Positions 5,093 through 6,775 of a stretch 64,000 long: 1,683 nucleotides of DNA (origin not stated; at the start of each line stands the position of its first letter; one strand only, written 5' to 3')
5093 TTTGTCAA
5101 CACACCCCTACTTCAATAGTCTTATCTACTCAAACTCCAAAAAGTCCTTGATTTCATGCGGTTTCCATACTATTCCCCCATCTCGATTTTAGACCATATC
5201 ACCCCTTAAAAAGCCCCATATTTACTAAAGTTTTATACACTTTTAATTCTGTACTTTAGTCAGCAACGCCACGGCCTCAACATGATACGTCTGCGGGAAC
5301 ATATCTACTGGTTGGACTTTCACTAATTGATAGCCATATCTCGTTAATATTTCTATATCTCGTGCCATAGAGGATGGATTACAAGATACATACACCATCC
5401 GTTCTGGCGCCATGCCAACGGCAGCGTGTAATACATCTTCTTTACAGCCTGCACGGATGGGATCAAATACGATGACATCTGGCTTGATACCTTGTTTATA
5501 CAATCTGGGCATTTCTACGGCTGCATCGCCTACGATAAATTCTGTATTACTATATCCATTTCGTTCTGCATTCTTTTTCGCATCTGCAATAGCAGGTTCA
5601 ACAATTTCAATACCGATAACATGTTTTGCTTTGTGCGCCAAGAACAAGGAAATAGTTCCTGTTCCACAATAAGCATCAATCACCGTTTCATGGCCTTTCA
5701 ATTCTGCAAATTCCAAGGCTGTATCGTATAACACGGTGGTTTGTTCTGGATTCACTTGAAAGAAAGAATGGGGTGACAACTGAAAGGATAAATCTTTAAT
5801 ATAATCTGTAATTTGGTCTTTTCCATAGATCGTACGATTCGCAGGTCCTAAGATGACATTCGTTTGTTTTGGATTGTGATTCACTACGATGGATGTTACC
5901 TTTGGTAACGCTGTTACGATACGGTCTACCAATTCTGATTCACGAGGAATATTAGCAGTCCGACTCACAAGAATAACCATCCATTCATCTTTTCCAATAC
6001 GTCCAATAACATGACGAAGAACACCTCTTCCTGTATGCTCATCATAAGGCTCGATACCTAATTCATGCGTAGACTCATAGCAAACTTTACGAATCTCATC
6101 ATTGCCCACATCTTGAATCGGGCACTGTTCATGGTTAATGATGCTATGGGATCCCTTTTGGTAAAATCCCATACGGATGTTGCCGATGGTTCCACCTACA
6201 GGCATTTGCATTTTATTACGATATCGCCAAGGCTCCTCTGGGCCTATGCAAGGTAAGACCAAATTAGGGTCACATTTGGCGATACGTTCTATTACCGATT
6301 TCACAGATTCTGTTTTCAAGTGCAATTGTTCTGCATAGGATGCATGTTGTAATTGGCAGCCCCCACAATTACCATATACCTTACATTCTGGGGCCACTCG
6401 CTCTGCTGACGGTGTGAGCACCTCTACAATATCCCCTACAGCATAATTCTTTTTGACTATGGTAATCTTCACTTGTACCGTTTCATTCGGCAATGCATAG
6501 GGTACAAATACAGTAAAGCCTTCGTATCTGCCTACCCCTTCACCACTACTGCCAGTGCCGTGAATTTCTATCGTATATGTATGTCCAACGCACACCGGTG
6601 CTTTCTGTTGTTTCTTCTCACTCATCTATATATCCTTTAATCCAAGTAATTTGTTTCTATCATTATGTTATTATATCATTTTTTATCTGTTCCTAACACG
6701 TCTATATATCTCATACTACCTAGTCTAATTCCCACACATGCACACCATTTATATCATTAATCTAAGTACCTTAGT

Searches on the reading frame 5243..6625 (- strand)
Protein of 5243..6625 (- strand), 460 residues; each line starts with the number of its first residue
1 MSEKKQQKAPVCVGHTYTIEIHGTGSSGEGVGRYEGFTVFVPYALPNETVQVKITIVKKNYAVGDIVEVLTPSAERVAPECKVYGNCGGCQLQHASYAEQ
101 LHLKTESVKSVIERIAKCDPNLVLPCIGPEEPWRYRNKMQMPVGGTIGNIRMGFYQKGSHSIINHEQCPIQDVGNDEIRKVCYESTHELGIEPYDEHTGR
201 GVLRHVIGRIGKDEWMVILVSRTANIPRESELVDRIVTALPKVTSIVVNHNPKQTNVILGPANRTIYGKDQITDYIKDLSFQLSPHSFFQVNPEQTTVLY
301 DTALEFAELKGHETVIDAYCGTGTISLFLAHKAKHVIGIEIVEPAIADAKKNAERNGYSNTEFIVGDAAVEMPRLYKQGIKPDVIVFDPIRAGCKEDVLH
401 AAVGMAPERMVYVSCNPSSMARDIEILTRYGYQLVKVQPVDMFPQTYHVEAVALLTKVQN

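Call 3: search_protein_families(library=pfam, proteins=[window:5243-6625:-], max_evalue=1)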
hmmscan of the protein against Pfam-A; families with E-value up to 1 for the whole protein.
window:5243-6625:- (460 aa): 21 families
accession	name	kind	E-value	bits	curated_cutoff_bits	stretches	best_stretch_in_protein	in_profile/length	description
PF05958.17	tRNA_U5-meth_tr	-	5.4e-18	65.6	23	1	277-457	168-356/357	tRNA (Uracil-5-)-methyltransferase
PF13847.12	Methyltransf_31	-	2.7e-15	56.8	27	1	310-388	2-81/145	Methyltransferase domain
PF01938.26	TRAM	-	5.4e-15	55.4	21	1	10-67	1-61/61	TRAM domain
PF13649.12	Methyltransf_25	-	9.7e-09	36.3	27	1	315-369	1-56/97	Methyltransferase domain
PF06325.19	PrmA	-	3.4e-06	27.2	22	1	295-386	146-231/296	Ribosomal protein L11 methyltransferase (PrmA)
PF05175.20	MTS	-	1e-05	25.7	23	1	312-395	32-113/170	Methyltransferase small domain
PF09445.16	Methyltransf_15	-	1.6e-05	25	22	1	313-389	2-79/165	RNA cap guanine-N2 methyltransferase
PF03602.21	Cons_hypoth95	-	1.9e-05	24.8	24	1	312-389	42-121/182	Conserved hypothetical protein 95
PF08241.18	Methyltransf_11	-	3.1e-05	25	21.2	1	319-369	4-52/95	Methyltransferase domain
PF01135.25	PCMT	-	0.00044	20.5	20.3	1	299-368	61-133/210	Protein-L-isoaspartate(D-aspartate) O-methyltransferase (PCMT)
PF02390.23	Methyltransf_4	-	0.0006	19.8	24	1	314-377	4-69/173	Putative methyltransferase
PF01209.24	Ubie_methyltran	-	0.0028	17.5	20.1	1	311-369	47-108/233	ubiE/COQ5 methyltransferase family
PF13679.12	Methyltransf_32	-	0.0043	17.4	27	1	307-367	21-88/143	Methyltransferase domain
PF01555.25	N6_N4_Mtase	-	0.0066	16.9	26.7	1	313-350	183-220/221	DNA methylase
PF00398.26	RrnaAD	-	0.0099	15.4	24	1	292-344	11-63/263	Ribosomal RNA adenine dimethylase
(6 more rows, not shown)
